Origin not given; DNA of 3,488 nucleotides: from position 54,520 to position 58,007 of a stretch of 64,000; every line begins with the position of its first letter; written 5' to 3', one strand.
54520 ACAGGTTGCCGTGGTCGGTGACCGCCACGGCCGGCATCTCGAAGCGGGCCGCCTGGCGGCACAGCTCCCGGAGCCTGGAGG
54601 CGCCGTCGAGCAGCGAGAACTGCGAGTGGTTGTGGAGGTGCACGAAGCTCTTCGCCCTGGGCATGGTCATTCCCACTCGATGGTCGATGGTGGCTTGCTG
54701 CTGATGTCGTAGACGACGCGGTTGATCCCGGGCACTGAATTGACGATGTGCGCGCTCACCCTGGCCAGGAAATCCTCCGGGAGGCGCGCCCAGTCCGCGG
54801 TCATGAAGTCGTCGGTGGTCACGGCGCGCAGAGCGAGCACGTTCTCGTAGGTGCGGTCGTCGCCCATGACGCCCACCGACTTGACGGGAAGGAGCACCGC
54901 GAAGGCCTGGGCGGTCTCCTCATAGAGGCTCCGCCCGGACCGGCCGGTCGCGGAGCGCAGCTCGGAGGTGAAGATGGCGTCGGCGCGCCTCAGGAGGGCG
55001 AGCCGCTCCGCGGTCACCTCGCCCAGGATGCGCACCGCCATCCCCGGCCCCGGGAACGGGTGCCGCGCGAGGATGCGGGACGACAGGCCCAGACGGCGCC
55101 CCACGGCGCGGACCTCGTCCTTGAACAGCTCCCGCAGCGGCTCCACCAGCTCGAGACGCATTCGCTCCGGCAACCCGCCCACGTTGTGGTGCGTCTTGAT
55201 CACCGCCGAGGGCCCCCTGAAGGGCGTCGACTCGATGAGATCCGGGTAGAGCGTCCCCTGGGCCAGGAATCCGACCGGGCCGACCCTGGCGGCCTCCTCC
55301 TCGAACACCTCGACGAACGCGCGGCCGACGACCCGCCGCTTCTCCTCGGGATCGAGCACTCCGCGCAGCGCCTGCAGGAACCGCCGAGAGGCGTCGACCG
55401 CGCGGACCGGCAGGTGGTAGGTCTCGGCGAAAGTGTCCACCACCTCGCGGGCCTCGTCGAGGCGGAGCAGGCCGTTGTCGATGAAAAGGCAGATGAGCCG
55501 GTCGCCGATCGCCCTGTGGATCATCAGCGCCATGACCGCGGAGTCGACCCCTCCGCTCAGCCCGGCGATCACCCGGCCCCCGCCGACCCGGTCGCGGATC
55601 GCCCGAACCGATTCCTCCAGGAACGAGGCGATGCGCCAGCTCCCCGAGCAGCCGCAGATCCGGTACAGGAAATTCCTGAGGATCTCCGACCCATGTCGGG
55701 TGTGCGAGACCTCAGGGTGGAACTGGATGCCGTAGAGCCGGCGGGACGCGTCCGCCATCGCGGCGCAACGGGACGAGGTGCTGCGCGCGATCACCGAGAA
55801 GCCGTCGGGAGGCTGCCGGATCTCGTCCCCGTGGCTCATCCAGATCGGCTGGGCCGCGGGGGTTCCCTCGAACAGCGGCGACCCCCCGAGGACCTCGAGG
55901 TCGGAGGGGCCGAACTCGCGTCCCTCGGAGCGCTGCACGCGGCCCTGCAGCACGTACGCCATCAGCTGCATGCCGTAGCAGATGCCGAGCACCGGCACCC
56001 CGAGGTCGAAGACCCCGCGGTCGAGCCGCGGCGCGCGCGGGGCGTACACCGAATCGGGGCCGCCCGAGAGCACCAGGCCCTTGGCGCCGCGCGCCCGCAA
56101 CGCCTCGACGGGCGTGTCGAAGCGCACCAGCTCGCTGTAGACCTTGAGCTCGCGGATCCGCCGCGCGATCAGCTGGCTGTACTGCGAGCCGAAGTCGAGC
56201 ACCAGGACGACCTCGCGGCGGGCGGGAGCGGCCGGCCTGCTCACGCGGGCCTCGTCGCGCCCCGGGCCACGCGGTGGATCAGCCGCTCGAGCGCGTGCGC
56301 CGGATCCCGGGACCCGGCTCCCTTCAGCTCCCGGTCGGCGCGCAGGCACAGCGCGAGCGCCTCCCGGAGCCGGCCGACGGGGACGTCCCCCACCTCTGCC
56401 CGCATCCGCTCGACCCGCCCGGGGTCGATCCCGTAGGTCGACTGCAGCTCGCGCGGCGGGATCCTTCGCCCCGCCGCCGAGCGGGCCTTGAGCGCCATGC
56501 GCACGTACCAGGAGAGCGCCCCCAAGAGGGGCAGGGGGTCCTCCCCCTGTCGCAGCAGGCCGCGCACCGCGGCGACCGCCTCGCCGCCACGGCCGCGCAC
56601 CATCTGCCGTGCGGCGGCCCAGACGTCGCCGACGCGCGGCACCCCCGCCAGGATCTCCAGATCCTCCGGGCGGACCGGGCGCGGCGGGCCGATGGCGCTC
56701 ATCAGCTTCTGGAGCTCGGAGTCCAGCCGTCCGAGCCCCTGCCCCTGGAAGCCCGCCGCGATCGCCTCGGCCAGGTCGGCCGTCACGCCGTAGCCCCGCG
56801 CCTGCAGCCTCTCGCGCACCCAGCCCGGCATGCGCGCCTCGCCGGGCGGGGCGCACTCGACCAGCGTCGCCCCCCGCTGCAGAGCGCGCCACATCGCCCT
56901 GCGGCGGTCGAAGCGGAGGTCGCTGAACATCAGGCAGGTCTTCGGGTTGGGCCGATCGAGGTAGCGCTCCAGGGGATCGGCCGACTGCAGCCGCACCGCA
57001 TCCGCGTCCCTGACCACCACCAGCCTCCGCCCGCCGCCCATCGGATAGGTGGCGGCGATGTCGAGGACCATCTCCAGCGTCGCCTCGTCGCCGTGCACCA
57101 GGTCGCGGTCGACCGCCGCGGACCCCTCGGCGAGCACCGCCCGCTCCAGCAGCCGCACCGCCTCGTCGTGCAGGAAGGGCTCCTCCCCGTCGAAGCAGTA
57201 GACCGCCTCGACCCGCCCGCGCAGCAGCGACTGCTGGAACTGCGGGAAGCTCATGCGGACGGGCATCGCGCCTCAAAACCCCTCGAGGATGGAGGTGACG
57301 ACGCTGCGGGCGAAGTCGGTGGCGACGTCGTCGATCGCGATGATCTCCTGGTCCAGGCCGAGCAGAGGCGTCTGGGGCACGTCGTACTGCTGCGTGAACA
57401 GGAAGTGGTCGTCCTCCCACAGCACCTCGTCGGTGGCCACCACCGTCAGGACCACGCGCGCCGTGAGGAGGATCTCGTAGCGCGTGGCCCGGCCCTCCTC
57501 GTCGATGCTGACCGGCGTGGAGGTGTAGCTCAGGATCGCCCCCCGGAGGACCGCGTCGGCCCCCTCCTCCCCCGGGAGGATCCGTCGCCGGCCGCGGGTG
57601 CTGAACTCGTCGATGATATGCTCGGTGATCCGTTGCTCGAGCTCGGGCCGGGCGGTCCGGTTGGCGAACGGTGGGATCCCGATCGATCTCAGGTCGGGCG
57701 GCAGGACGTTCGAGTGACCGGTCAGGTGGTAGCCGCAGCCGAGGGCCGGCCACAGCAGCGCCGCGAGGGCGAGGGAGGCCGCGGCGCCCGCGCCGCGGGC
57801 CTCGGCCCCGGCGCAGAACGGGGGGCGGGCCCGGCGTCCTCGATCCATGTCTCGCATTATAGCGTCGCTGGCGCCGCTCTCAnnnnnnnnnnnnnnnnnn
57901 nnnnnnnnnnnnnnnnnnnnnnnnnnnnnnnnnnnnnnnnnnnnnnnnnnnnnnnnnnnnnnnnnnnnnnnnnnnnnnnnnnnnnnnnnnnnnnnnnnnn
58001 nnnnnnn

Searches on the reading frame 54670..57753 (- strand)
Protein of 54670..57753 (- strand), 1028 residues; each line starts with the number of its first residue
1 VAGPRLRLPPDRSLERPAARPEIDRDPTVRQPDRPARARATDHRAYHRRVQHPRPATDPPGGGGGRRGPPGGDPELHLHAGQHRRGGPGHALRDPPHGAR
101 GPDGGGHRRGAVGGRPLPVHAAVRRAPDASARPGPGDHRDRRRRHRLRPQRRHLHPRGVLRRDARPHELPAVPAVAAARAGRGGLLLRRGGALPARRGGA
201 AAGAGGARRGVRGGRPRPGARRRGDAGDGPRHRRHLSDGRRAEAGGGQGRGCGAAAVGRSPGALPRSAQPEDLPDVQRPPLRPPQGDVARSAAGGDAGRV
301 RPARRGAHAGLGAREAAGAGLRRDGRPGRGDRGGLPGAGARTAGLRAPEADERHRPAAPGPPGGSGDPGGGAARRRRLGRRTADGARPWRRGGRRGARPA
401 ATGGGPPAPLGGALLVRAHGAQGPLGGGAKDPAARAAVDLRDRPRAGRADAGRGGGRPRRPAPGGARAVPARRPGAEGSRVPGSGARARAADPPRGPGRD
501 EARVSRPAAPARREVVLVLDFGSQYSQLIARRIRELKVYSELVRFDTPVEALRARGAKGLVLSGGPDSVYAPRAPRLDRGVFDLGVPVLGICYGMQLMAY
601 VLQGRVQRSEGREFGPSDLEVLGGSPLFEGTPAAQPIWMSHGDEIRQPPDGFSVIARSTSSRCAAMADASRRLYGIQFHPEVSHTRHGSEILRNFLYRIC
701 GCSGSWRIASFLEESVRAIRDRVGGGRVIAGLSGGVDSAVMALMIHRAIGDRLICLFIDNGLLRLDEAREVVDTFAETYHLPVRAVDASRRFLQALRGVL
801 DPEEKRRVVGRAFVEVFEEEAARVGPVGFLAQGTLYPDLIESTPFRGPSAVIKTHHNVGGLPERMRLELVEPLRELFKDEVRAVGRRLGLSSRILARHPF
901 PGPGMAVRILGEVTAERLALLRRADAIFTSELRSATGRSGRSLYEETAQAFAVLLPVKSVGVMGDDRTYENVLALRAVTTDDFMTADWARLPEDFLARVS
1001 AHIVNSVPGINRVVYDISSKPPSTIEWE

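Call 60: search_protein_families(library=pfam, proteins=[window:54670-57753:-], max_evalue=0.001)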
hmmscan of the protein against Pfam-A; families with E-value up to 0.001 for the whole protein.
window:54670-57753:- (1028 aa): 4 families
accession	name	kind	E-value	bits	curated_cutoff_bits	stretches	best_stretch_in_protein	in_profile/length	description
PF00117.34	GATase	-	4.7e-43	147.5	22.8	1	517-698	1-189/190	Glutamine amidotransferase class-I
PF00958.27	GMP_synt_C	-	1.6e-40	137.5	27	1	942-1027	7-92/92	GMP synthase C terminal domain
PF02540.23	NAD_synthase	-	8.9e-07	28.7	21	1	719-758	12-52/242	NAD synthase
PF07722.19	Peptidase_C26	-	2.1e-06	28.1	20.5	1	581-681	101-219/219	Peptidase C26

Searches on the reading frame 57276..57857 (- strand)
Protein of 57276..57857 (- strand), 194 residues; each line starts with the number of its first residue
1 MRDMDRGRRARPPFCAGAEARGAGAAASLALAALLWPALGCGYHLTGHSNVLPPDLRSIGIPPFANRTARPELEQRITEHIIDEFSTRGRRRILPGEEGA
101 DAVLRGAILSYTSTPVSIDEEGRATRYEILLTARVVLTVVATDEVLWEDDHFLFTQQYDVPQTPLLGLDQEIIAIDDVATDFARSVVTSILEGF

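Call 60: search_protein_families(library=pfam, proteins=[window:57276-57857:-], max_evalue=0.001)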
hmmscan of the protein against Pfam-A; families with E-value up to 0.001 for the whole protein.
window:57276-57857:- (194 aa): 1 family
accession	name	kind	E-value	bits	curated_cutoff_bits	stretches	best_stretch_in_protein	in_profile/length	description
PF04390.17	LptE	-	3.2e-18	67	23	1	56-189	1-117/118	Lipopolysaccharide-assembly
